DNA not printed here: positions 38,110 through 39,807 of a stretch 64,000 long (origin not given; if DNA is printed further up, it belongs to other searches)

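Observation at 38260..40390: Cytochrome P450 translationally coupled to crtA inside the carotenoid/bacteriochlorophyll cluster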

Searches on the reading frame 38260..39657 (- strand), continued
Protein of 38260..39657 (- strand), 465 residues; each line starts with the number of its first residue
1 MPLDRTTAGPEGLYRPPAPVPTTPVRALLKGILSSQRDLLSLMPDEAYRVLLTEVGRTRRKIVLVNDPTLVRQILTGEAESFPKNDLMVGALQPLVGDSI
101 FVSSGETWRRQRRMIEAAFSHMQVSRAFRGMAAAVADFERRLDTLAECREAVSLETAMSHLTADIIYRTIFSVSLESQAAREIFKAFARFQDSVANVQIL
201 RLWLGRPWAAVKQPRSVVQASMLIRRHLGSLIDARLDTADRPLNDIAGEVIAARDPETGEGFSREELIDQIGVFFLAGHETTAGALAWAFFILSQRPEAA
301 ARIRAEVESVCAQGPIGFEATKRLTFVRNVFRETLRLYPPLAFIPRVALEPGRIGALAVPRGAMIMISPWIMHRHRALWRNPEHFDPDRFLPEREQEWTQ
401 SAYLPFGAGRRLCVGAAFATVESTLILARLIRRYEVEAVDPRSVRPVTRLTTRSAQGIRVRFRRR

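Call 28: find_related_loci(query=L060:8001-9362:+, collection=genome_contigs, flank=10000)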
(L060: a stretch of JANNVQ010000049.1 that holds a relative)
Query L060:8001-9362:+ (454 aa) in genome_contigs; peptide patterns used: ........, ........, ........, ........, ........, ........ (x = any residue, [..] = any of these).
243 stretches matched a pattern; 61 encode a relative of the query (tblastn E <= 1e-3); 61 distinct loci.
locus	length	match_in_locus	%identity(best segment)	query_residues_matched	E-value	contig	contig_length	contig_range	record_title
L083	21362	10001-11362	100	1-454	0e+0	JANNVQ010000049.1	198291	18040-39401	MAG: Gemmatimonas sp. isolate VAR_34_metabat_48 VAR_34_k141_762912, whole genome shotgun sequence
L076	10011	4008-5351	84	7-454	0e+0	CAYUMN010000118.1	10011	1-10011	MAG TPA_asm: uncultured Gemmatimonas sp. isolate SRP128246_co1_33 genome assembly, contig: NODE_17002_length_10011_cov_9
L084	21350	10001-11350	75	5-454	0e+0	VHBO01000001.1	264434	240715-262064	MAG: Gemmatimonadetes bacterium isolate K_Offshore_40m_mx_046 K_Offshore_40m_mx_046_Ga0194133_10000031, whole genome sho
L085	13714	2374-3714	58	7-454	6e-172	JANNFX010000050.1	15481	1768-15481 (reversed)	MAG: Hyphomicrobium sp. isolate OTE_75_metabat_254 OTE_75_k141_4315774, whole genome shotgun sequence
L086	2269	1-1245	61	40-454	0e+0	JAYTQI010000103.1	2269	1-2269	MAG: Hyphomicrobium sp. isolate GFS_4626 GFS_4626_102, whole genome shotgun sequence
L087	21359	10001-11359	56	1-452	4e-170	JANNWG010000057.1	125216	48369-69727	MAG: Burkholderiales bacterium isolate VAR_34_metabat_407 VAR_34_k141_969390, whole genome shotgun sequence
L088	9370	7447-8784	57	7-454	2e-169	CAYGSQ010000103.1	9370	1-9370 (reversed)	MAG TPA_asm: uncultured Gammaproteobacteria bacterium isolate ERP117304_co3_192 genome assembly, contig: NODE_10403_leng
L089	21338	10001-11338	56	7-454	1e-166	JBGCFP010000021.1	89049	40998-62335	MAG: Gammaproteobacteria bacterium isolate SGMAG-18 contig21, whole genome shotgun sequence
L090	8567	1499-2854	57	4-454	3e-166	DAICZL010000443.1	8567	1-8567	MAG TPA_asm: bacterium isolate clean1818 k141_421137, whole genome shotgun sequence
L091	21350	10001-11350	57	6-454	1e-164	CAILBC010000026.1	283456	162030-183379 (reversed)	MAG: uncultured Sphingomonadales bacterium isolate AM-lipid-02-D1_bin-0085 genome assembly, contig: bin-0085:26/48, whol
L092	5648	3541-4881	53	7-454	1e-166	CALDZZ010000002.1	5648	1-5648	MAG: uncultured Rhizobiaceae group bacterium isolate L3_Bin_Bin_32_1 genome assembly, contig: c_000002450651, whole geno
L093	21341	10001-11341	53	7-454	1e-163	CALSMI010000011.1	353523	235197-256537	MAG: uncultured Rhizobiaceae group bacterium isolate S_MB273 genome assembly, contig: contig_15441_S_MB273, whole genome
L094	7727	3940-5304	56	1-454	2e-163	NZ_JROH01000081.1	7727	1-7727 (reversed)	Sphingomonas sp. 37zxx contig87_scaffold69, whole genome shotgun sequence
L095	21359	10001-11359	57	3-454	5e-162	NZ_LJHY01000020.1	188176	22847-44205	Novosphingobium sp. AAP83 AAP83_Contigs_20, whole genome shotgun sequence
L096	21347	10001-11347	57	5-454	1e-166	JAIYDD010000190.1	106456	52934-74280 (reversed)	MAG: Acetobacteraceae bacterium isolate H1_MAG_00024 pond_H1_MAG_00024_000000000062, whole genome shotgun sequence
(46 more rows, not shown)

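Call 33: search_solved_structures(query=window:38260-39657:-, max_evalue=1e-20)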
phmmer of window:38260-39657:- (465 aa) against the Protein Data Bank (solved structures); distinct sequences matched with E-value up to 1e-20: 174 (the best 60 are shown).
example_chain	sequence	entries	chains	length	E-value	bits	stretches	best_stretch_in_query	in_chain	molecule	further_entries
7wzl_A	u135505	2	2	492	2.6e-48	168.2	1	69-445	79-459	Putative cytochrome P450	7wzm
6j94_A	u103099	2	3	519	5.7e-48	167.1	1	60-463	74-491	Protein LUTEIN DEFICIENT 5, chloroplastic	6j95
6l8i_A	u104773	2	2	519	6.8e-47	163.6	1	60-463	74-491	Protein LUTEIN DEFICIENT 5, chloroplastic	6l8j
2q9f_A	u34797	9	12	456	1.3e-38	136.2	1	59-439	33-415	Cytochrome P450 46A1 | Cholesterol 24-hydroxylase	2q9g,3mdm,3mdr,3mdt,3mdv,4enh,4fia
7lrl_A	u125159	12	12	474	1.5e-38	136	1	59-439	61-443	Cholesterol 24-hydroxylase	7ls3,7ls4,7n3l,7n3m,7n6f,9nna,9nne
6l8h_A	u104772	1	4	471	3.5e-35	125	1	59-463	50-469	Carotene epsilon-monooxygenase, chloroplastic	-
6mi0_A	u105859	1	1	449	1.1e-34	123.3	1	219-465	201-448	Cytochrome P450 51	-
7jj1_A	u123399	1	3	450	1.1e-34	123.3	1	219-465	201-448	Cytochrome P450 51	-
5vcd_A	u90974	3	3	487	1.6e-34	122.8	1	60-436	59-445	Cytochrome P450 3A4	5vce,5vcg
6mcw_A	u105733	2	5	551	1.8e-34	122.6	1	219-465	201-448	Cytochrome P450 51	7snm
7tef_A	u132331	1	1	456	2.3e-34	122.3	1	237-465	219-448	Cytochrome P450 51B1 Cyp51B1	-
8gk3_A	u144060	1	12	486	3.3e-34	121.8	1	61-436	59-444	Cytochrome P450 3A7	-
7mk8_A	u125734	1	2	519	4.1e-34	121.4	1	60-436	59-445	Isoform 2 of Cytochrome P450 3A7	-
7f3w_A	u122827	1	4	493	5e-34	121.2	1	60-454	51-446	cytochrome P450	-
7f3h_A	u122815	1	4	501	6e-34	120.9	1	60-454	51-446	Bifunctional cytochrome P450/NADPH--P450 reductase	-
6ma7_A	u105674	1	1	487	1.2e-33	119.9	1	60-436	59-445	Cytochrome P450 3A4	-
5veu_A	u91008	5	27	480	2.3e-33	119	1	19-437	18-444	Cytochrome P450 3A5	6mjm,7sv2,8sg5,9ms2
7lad_A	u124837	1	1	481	2.3e-33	119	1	20-437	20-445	Cytochrome P450 3A5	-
4ny4_A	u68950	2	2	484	2.4e-33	118.9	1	60-436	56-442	Cytochrome P450 3A4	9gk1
1w0e_A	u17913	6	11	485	2.4e-33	118.9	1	60-436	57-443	CYTOCHROME P450 3A4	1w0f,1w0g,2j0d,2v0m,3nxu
1tqn_A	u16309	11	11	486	2.5e-33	118.9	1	60-436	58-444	cytochrome P450 3A4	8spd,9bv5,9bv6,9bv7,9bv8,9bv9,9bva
7lxl_A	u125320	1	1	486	2.5e-33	118.9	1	60-436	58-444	Cytochrome P450 3A4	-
3tjs_A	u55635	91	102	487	2.5e-33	118.9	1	60-436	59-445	Cytochrome P450 3A4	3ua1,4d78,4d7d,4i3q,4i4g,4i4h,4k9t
9yk4_A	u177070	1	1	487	2.5e-33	118.8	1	60-436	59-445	Cytochrome P450 3A4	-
7kvk_A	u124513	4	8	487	4.8e-33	117.9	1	60-436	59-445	Cytochrome P450 3A4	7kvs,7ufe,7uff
6n6q_A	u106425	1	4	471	7.4e-33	117.3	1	61-464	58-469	Cytochrome P450 (CYP102L1)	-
4d6z_A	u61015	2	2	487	7.6e-33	117.3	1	60-436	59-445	CYTOCHROME P450 3A4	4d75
8hkj_A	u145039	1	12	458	1.7e-32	116.1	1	62-439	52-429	Bifunctional cytochrome P450/NADPH--P450 reductase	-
3dbg_A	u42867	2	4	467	2.7e-32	115.4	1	230-440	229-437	Putative cytochrome P450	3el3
4r20_A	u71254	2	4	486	3e-32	115.3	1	62-438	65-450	Cytochrome P450 family 17 polypeptide 2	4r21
1u13_A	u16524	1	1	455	6.8e-31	110.8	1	110-465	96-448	Cytochrome P450 51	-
2w0a_A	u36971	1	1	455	1e-30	110.3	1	229-465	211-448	CYTOCHROME P450 51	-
1x8v_A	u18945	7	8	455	1.1e-30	110.2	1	229-465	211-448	Cytochrome P450 51 | STEROL 14ALPHA-DEMETHYLASE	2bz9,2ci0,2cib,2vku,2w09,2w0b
1e9x_A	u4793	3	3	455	2e-30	109.3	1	229-465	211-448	CYTOCHROME P450 51-LIKE RV0764C | CYTOCHROME P450 51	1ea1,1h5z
1zoa_A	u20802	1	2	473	2.6e-30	108.9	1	82-438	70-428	Bifunctional P-450:NADPH-P450 reductase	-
5b2u_A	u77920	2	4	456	3.2e-30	108.6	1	82-438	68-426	Bifunctional cytochrome P450/NADPH--P450 reductase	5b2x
1bu7_A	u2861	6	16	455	4.2e-30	108.2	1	82-438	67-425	PROTEIN (CYTOCHROME P450) | CYTOCHROME P450 BM-3 | CYTOCHROME P450 102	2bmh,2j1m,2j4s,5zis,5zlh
23ub_A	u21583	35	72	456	4.3e-30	108.2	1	82-438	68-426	Bifunctional cytochrome P450/NADPH--P450 reductase | Bifunctional P-450/NADPH-P450 reductase | Bifunctional cytochrome P450/NADPH-P450 reductase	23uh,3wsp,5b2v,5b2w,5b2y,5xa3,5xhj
1bvy_A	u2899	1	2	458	4.3e-30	108.2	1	82-438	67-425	PROTEIN (CYTOCHROME P450 BM-3)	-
7y9l_A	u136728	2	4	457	4.4e-30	108.2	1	89-438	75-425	Bifunctional cytochrome P450/NADPH--P450 reductase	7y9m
3cbd_A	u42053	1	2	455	4.4e-30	108.2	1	91-438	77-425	Bifunctional P-450/NADPH-P450 reductase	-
4zfa_A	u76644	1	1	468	4.6e-30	108.1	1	82-438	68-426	Bifunctional P-450/NADPH-P450 reductase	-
5jq2_A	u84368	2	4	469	4.7e-30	108.1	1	82-438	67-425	P450 BM3 L407C heme domain mutant | Bifunctional cytochrome P450/NADPH--P450 reductase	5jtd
3ben_A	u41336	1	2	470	4.7e-30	108.1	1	82-438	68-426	Cytochrome P450 102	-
2ij2_A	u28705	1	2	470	4.7e-30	108.1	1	82-438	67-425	Cytochrome P450 BM3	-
2nnb_A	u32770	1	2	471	4.8e-30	108.1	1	82-438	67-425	Bifunctional P-450:NADPH-P450 reductase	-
1fag_A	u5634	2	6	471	4.8e-30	108.1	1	82-438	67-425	CYTOCHROME P450 BM-3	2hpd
1jpz_A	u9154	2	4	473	4.8e-30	108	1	82-438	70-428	BIFUNCTIONAL P-450:NADPH-P450 REDUCTASE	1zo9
6k24_A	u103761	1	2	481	5e-30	108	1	82-438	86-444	Bifunctional cytochrome P450/NADPH--P450 reductase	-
4kpa_A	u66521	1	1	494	5.4e-30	107.9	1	82-438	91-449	Cytochrome P450 BM-3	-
6jmw_A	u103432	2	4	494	5.5e-30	107.9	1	82-438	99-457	Bifunctional cytochrome P450/NADPH--P450 reductase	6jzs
4kew_A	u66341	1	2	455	5.7e-30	107.8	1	89-438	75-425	Bifunctional P-450/NADPH-P450 reductase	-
4kf0_A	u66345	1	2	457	5.8e-30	107.8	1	89-438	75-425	Bifunctional P-450/NADPH-P450 reductase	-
2uwh_A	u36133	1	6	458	5.8e-30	107.8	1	89-438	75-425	BIFUNCTIONAL P-450: NADPH-P450 REDUCTASE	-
1zo4_A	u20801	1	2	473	6.4e-30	107.6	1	82-438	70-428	Bifunctional P-450:NADPH-P450 reductase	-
5dyp_A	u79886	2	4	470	6.5e-30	107.6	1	82-438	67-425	Bifunctional P-450/NADPH-P450 reductase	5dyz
4kpb_A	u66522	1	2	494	6.7e-30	107.6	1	89-438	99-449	Cytochrome P450 BM-3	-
3npl_A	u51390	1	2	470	9.6e-30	107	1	81-438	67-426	Bifunctional P-450/NADPH-P450 reductase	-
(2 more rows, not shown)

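Call 34: search_protein_families(library=ncbifam, max_evalue=0.001, proteins=[window:38260-39657:-])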
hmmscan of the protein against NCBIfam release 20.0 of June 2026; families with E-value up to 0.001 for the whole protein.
window:38260-39657:- (465 aa): 8 families
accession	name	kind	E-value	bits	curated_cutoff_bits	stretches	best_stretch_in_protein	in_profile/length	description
NF051859.1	AlbFlvMonOxTrpSyn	equivalog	6.7e-51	173.3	700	1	62-445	64-438/457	bifunctional albaflavenone monooxygenase/terpene synthase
NF045812.1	PentlenOxigase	equivalog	6.5e-50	170.3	800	1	66-464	50-439/444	pentalenene oxygenase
NF050147.1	aminopyruv_ApyO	equivalog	6.5e-48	163.5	525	1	97-463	77-422/444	RiPP biosynthesis cytochrome P450 ApyO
TIGR04538.1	P450_cycloAA_1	subfamily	9.3e-16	57.7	500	1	219-434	172-366/395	cytochrome P450, cyclodipeptide synthase-associated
NF045816.1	PentlenlactSyn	equivalog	1.3e-07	30.7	700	1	241-434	198-366/396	pentalenolactone synthase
NF041802.1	P450_SolI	exception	1.4e-07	30.3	850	1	251-435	238-396/424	solanimycin biosynthesis cytochrome P450 SolI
NF041177.1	Cyp119_Thmprot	equivalog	2e-07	30.1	680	1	331-437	246-343/368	cytochrome P450 Cyp119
TIGR04515.1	P450_rel_GT_act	subfamily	0.00049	19.6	343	1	329-421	262-352/386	P450-derived glycosyltransferase activator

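Call 46: find_encoding_contigs(protein=P0010, flank=6000, max_places=2)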
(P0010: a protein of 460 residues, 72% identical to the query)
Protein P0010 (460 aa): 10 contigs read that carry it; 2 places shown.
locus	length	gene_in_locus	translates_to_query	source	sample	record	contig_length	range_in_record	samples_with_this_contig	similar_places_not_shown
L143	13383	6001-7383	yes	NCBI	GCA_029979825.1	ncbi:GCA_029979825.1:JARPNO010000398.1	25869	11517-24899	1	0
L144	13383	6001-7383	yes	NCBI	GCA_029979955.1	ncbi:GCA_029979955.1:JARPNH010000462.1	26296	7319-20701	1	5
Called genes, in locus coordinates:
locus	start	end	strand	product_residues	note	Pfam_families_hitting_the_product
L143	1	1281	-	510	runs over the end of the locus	PF00890:FAD_binding_2 (weak), PF01266:DAO (faint), PF01593:Amino_oxidase, PF07992:Pyr_redox_2 (faint), PF13450:NAD_binding_8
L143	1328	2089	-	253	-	PF00561:Abhydrolase_1, PF00975:Thioesterase (weak), PF12146:Hydrolase_4, PF12697:Abhydrolase_6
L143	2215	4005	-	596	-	PF17863:AAA_lid_2, PF00092:VWA (weak), PF13519:VWA_2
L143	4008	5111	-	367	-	PF00493:MCM (faint), PF07728:AAA_5 (faint), PF01078:Mg_chelatase (weak), PF17863:AAA_lid_2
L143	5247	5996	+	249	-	-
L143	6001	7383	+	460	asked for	PF00067:p450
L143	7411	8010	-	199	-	PF07284:BCHF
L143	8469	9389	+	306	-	PF02310:B12-binding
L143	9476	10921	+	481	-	PF24820:Diguanyl_cycl_sensor (faint), PF08448:PAS_4 (faint), PF13426:PAS_9 (faint), PF00989:PAS, PF13188:PAS_8, PF02954:HTH_8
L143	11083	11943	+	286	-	PF01040:UbiA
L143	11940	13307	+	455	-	PF07690:MFS_1 (weak), PF03209:PUCC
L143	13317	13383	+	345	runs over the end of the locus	?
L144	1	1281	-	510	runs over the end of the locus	PF00890:FAD_binding_2 (weak), PF01266:DAO (faint), PF01593:Amino_oxidase, PF07992:Pyr_redox_2 (faint), PF13450:NAD_binding_8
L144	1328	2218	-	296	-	PF00561:Abhydrolase_1, PF00975:Thioesterase (weak), PF12146:Hydrolase_4, PF12697:Abhydrolase_6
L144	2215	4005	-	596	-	PF17863:AAA_lid_2, PF00092:VWA (weak), PF13519:VWA_2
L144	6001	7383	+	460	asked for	PF00067:p450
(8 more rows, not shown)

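Call 47: find_encoding_contigs(protein=P0008, flank=6000, max_places=2)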
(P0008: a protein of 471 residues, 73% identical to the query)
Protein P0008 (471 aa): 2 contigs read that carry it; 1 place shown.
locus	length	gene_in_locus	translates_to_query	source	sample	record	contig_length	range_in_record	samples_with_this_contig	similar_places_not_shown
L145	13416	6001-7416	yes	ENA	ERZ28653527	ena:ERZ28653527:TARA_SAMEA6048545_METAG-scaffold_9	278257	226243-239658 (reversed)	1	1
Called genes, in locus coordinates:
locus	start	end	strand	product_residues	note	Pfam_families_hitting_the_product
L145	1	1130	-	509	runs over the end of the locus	PF00890:FAD_binding_2 (weak), PF01266:DAO (faint), PF01593:Amino_oxidase, PF07992:Pyr_redox_2 (faint), PF13450:NAD_binding_8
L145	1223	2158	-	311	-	PF00561:Abhydrolase_1, PF00975:Thioesterase (weak), PF12146:Hydrolase_4, PF12697:Abhydrolase_6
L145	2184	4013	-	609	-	PF17863:AAA_lid_2, PF26791:AAPxQ (weak), PF00092:VWA (weak), PF13519:VWA_2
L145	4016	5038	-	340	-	PF07728:AAA_5 (faint), PF01078:Mg_chelatase, PF17863:AAA_lid_2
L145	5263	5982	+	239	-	-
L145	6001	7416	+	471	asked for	PF00067:p450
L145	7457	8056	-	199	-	PF07284:BCHF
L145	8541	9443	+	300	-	PF02310:B12-binding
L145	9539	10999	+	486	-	PF24820:Diguanyl_cycl_sensor (faint), PF08448:PAS_4 (weak), PF13426:PAS_9 (faint), PF00989:PAS, PF13188:PAS_8 (weak), PF02954:HTH_8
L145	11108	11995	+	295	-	PF01040:UbiA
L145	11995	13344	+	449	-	PF07690:MFS_1, PF03209:PUCC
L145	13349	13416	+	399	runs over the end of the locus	PF00890:FAD_binding_2 (weak), PF01266:DAO (weak), PF01494:FAD_binding_3, PF03486:HI0933_like (weak), PF05834:Lycopene_cycl, PF07992:Pyr_redox_2, PF12831:FAD_oxidored (weak), PF13450:NAD_binding_8 (weak), +1 more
